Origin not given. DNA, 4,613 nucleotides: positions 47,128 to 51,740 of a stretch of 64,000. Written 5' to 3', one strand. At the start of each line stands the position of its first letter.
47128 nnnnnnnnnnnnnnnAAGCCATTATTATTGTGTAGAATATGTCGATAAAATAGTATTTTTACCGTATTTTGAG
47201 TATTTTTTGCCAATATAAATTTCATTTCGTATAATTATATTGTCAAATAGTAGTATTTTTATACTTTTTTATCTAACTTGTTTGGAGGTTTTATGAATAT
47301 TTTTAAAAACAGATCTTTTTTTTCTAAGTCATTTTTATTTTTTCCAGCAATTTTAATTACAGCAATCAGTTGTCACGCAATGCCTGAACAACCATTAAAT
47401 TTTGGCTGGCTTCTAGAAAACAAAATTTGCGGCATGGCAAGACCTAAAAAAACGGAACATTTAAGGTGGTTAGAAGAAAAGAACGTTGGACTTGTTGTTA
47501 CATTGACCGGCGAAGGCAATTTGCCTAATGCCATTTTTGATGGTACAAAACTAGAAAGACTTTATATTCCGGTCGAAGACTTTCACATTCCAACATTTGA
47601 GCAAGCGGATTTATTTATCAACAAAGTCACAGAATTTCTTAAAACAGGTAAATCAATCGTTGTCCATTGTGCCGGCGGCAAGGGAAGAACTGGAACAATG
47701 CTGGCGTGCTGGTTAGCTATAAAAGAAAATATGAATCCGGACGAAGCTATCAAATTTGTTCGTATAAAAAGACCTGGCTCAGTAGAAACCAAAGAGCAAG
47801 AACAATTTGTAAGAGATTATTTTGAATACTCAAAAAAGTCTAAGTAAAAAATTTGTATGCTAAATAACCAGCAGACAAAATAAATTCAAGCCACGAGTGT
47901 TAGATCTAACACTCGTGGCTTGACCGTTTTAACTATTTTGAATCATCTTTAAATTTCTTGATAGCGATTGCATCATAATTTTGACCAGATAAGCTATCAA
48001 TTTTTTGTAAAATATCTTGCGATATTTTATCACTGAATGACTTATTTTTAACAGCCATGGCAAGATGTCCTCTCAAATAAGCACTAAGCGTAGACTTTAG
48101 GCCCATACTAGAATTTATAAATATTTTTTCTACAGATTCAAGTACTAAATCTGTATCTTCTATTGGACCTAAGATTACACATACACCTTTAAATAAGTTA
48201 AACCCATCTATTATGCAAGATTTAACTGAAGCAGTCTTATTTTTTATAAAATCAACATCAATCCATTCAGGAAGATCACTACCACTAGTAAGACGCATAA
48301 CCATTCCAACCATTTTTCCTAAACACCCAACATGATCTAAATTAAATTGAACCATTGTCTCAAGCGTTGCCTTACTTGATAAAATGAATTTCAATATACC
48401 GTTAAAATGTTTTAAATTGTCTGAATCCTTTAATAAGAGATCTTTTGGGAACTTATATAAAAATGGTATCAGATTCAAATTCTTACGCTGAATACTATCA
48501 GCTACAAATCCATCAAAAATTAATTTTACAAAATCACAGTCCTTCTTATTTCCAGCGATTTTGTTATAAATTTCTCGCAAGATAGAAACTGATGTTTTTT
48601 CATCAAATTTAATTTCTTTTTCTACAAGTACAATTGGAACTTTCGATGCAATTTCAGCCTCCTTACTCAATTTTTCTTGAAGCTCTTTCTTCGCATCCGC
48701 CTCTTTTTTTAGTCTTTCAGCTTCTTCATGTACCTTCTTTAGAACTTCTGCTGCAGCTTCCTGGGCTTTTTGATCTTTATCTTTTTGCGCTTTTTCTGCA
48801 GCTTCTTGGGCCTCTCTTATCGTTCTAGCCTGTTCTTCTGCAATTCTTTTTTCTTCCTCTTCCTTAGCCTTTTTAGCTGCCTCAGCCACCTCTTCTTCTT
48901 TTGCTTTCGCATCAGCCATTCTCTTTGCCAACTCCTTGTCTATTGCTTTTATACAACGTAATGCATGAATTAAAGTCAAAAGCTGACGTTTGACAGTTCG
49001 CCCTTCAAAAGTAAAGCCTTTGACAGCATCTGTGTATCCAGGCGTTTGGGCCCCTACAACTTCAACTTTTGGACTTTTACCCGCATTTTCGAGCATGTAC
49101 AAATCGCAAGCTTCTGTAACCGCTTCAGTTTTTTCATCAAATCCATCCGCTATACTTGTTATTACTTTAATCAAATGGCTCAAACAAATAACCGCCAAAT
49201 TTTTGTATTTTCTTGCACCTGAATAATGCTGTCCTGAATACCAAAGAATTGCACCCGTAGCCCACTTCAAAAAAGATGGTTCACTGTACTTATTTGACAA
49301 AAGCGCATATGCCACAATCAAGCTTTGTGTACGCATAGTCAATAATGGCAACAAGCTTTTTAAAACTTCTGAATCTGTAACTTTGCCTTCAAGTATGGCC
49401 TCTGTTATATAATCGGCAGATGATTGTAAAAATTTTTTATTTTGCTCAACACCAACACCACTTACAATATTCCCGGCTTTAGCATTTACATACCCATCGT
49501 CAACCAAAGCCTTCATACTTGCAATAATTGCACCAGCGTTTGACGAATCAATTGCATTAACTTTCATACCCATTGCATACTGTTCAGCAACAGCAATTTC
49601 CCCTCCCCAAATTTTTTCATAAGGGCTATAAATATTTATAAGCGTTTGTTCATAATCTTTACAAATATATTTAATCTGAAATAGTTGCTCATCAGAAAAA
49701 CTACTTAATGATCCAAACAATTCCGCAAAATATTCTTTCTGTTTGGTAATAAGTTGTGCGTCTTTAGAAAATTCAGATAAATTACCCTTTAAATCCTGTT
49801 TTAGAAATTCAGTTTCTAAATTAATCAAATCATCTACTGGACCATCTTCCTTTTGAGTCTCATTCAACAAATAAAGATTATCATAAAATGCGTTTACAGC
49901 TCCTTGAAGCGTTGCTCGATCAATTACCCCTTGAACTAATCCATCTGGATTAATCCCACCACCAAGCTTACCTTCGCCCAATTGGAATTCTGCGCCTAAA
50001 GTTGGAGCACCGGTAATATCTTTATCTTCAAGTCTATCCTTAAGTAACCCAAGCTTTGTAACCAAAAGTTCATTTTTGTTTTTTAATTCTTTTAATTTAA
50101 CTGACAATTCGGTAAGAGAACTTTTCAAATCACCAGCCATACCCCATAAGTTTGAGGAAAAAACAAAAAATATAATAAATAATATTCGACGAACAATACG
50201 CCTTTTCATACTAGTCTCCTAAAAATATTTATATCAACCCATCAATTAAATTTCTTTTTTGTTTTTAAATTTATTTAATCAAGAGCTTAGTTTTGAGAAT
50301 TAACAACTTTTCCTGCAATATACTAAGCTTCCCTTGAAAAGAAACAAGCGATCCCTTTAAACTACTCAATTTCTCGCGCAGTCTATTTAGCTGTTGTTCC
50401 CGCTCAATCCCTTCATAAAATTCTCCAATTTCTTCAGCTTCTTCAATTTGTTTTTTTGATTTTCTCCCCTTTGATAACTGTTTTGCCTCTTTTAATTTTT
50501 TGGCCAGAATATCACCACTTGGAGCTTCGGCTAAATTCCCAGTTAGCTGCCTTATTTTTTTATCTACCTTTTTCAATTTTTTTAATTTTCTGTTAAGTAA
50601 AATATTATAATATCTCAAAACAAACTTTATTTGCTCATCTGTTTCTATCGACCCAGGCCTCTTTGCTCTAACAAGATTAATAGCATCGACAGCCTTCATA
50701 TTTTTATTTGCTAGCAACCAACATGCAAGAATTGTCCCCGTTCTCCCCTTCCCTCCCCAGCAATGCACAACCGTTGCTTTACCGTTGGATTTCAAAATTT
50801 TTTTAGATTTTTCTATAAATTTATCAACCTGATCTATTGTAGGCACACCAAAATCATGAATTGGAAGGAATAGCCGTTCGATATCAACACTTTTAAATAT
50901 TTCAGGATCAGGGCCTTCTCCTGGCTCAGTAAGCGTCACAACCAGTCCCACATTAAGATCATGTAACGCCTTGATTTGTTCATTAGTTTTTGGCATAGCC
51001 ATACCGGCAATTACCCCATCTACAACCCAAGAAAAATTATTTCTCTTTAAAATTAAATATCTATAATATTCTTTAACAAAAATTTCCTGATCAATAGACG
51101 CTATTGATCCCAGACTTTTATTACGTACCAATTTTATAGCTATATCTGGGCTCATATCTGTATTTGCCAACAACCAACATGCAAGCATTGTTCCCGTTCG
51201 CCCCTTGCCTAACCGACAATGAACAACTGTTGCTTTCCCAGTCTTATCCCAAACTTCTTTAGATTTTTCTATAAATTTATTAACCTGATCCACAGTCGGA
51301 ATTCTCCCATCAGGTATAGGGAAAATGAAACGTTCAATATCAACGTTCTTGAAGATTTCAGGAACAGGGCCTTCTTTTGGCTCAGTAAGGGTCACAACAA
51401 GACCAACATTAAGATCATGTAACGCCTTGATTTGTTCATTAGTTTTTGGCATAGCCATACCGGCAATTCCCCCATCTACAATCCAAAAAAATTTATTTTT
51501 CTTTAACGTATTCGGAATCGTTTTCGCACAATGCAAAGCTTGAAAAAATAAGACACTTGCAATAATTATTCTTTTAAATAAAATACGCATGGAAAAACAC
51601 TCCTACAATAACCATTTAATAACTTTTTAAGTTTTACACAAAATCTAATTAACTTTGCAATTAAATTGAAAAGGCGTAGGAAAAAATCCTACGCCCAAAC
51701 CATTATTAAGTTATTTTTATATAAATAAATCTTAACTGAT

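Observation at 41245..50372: Shared 30-aa Leu/Lys heptad tag at the N- or C-terminus of three unrelated secreted proteins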

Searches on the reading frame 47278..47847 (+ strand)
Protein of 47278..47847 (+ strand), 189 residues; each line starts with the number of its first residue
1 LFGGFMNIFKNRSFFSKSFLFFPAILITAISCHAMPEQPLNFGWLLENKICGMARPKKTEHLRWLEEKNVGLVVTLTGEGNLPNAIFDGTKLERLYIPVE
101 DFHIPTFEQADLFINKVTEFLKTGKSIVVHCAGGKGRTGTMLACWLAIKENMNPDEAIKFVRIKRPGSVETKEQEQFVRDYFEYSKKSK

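Call 8: search_protein_families(library=pfam, proteins=[window:47278-47847:+], max_evalue=0.01)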
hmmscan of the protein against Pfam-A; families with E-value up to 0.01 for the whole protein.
window:47278-47847:+ (189 aa): 8 families
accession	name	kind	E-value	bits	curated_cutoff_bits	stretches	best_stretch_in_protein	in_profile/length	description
PF22784.1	PTP-SAK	-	1.3e-30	106.9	27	1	41-178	3-153/153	Swiss Army Knife protein, DSP-PTPase phosphatase domain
PF22785.1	Tc-R-P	-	2.6e-22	79.8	27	1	51-147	1-102/106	Polymorphic toxin system, DSP-PTPase phosphatase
PF22741.1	PTP-NADK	-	5.5e-16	58.8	27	1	59-179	38-162/163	DSP-PTPase phosphatase fused to NAD+ Kinase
PF00782.25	DSPc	-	1.1e-14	54.8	33.5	1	62-178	11-127/133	Dual specificity phosphatase, catalytic domain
PF00102.32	Y_phosphatase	-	8.3e-08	32.6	20.9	1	113-180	157-230/234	Protein-tyrosine phosphatase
PF14566.11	PTPlike_phytase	-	2.2e-06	28.3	27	1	88-144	98-153/158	Inositol hexakisphosphate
PF13350.11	Y_phosphatase3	-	0.00024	21.6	22.2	1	115-148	119-152/240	Tyrosine phosphatase family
PF05706.17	CDKN3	-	0.0055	16.8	20.7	1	98-158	107-168/168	Cyclin-dependent kinase inhibitor 3 (CDKN3)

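Call 9: search_protein_families(library=ncbifam, proteins=[window:47278-47847:+], max_evalue=0.01)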
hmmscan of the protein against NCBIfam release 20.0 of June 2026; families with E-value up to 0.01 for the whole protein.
window:47278-47847:+ (189 aa): 2 families
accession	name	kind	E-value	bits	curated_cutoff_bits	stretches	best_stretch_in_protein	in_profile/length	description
NF009025.0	PRK12361.1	equivalog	7.4e-13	47.5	505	1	59-178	109-229/546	hypothetical protein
NF041348.1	XopH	equivalog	0.00014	21.3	500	1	97-146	247-295/368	type III secretion system effector XopH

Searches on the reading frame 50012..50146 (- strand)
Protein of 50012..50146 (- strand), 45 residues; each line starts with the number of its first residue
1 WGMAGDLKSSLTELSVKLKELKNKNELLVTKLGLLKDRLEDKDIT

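Call 76: search_protein_families(library=pfam, proteins=[window:50012-50146:-], max_evalue=10)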
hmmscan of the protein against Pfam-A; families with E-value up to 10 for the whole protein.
seq(45 aa): 2 families
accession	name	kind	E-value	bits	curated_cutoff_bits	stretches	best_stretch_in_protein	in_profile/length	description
PF12329.13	TMF_DNA_bd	-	0.0079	16.6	35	1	7-42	38-73/74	TATA element modulatory factor 1 DNA binding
PF00170.26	bZIP_1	-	0.13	12.8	27.6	1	10-40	27-57/64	bZIP transcription factor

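Call 77: search_protein_families(library=ncbifam, proteins=[window:50012-50146:-], max_evalue=10)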
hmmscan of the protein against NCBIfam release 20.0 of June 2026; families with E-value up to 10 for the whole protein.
seq(45 aa): 0 families

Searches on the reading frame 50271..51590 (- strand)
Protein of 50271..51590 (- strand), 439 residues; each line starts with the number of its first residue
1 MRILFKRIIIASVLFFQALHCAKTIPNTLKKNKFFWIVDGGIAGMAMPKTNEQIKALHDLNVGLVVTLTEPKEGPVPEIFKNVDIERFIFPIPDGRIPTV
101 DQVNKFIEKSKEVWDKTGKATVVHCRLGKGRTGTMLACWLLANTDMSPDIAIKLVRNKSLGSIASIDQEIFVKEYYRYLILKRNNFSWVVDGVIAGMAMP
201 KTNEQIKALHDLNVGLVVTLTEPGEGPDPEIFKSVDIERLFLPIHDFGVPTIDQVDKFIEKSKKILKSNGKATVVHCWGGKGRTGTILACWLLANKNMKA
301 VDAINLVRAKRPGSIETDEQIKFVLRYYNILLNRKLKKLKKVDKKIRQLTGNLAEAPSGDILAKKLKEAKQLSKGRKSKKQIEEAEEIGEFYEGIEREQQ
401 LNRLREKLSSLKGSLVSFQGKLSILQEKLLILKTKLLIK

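Call 8: search_protein_families(library=pfam, proteins=[window:50271-51590:-], max_evalue=0.01)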
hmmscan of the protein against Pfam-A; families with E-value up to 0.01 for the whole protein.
window:50271-51590:- (439 aa): 12 families
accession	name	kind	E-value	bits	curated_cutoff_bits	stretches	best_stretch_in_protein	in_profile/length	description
PF22784.1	PTP-SAK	-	1.7e-58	197.5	27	2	184-324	2-153/153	Swiss Army Knife protein, DSP-PTPase phosphatase domain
PF22785.1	Tc-R-P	-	9.7e-37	126.2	27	2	200-293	6-102/106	Polymorphic toxin system, DSP-PTPase phosphatase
PF00782.25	DSPc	-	9.8e-26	90.6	33.5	2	207-329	12-132/133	Dual specificity phosphatase, catalytic domain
PF22741.1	PTP-NADK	-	1.9e-21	76.6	27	2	83-172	75-161/163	DSP-PTPase phosphatase fused to NAD+ Kinase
PF00102.32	Y_phosphatase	-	1.1e-15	58.3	20.9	2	246-326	144-230/234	Protein-tyrosine phosphatase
PF14566.11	PTPlike_phytase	-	4.5e-15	56.5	27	2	90-141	107-156/158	Inositol hexakisphosphate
PF05706.17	CDKN3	-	1.1e-12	48.4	20.7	2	234-294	98-157/168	Cyclin-dependent kinase inhibitor 3 (CDKN3)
PF13350.11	Y_phosphatase3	-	1.7e-09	38.5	22.2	2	257-293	117-151/240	Tyrosine phosphatase family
PF03162.18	Y_phosphatase2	-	0.00012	22.2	27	0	181-290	2-111/165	Tyrosine phosphatase family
PF14671.11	DSPn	-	0.0086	16.9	28.2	0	244-310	37-109/140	Dual specificity protein phosphatase, N-terminal half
PF19084.5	DUF5775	-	0.009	16.8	28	0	47-78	28-61/81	Family of unknown function (DUF5775)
PF13679.12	Methyltransf_32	-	0.0097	16.3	27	0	253-323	7-78/143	Methyltransferase domain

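Call 9: search_protein_families(library=ncbifam, proteins=[window:50271-51590:-], max_evalue=0.01)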
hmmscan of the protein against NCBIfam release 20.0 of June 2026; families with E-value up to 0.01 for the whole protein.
window:50271-51590:- (439 aa): 3 families
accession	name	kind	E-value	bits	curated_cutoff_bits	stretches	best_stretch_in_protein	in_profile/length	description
NF009025.0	PRK12361.1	equivalog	4.6e-18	64.7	505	2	204-327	110-232/546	hypothetical protein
NF041348.1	XopH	equivalog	7.7e-11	41.9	500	2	218-304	223-308/368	type III secretion system effector XopH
NF011902.0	PRK15375.1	equivalog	0.00044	18.7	1118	0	269-299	473-503/543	SPI-1 type III secretion system effector GTPase-activating protein SptP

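Call 72: predict_structure(protein=window:50271-51590:-)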
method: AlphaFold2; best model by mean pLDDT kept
length: 439 residues; sequences in the alignment: 1
mean_pLDDT: 52.9   pTM: 0.31
mean pLDDT of the five models: 52.9, 45.6, 42.5, 41.0, 38.1
residues with pLDDT >= 90: 0; 70-90: 40; 50-70: 243; < 50: 156
segments of 3 or more residues with pLDDT < 50: 1-49, 63-76, 124-133, 142-144, 155-172, 178-199, 220-225, 245-247, 275-285, 295-297, 376-385
pLDDT, mean of each block of 10 residues (from residue 1): 31 31 32 39 38 53 47 45 57 54 65 62 46 50 52 46 33 49 40 34 55 55 48 55 52 61 59 49 49 51 56 56 63 70 77 67 59 52 49 67 75 69 68 64
secondary structure, 60 per line:
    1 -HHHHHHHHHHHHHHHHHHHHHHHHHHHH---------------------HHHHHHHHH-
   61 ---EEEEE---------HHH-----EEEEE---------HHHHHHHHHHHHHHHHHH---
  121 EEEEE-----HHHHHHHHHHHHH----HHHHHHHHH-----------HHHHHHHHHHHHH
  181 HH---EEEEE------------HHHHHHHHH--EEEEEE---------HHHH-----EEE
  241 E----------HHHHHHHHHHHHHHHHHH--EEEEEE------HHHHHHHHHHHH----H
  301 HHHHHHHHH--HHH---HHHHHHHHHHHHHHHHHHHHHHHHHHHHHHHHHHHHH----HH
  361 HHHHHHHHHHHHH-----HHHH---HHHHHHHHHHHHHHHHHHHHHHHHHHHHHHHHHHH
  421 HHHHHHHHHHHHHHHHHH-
elements in order: H2-29 H51-59 E64-68 E86-90 H100-117 E121-125 H131-143 H148-156 H168-182 E186-190 H203-211 E214-219 H229-232 E238-241 H252-269 E272-277 H284-295 H300-309 H318-354 H359-373 H379-382 H386-438

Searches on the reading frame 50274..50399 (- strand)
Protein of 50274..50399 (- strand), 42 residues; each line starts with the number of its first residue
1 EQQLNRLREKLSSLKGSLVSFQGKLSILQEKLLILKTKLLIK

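Call 76: search_protein_families(library=pfam, proteins=[window:50274-50399:-], max_evalue=10)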
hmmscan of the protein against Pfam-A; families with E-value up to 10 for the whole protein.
seq(42 aa): 3 families
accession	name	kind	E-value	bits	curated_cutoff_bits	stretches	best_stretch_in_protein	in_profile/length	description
PF05778.17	Apo-CIII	-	0.2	11.7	34.1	1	7-30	42-65/69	Apolipoprotein CIII (Apo-CIII)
PF21727.2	DUF6863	-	0.23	12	27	1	17-39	86-108/123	Family of unknown function (DUF6863)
PF22332.1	TAZ1_RBM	-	0.26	11.5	27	1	2-12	17-27/34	RAP1 binding motif of TAZ1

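Call 77: search_protein_families(library=ncbifam, proteins=[window:50274-50399:-], max_evalue=10)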
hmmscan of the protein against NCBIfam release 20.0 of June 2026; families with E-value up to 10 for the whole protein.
seq(42 aa): 0 families
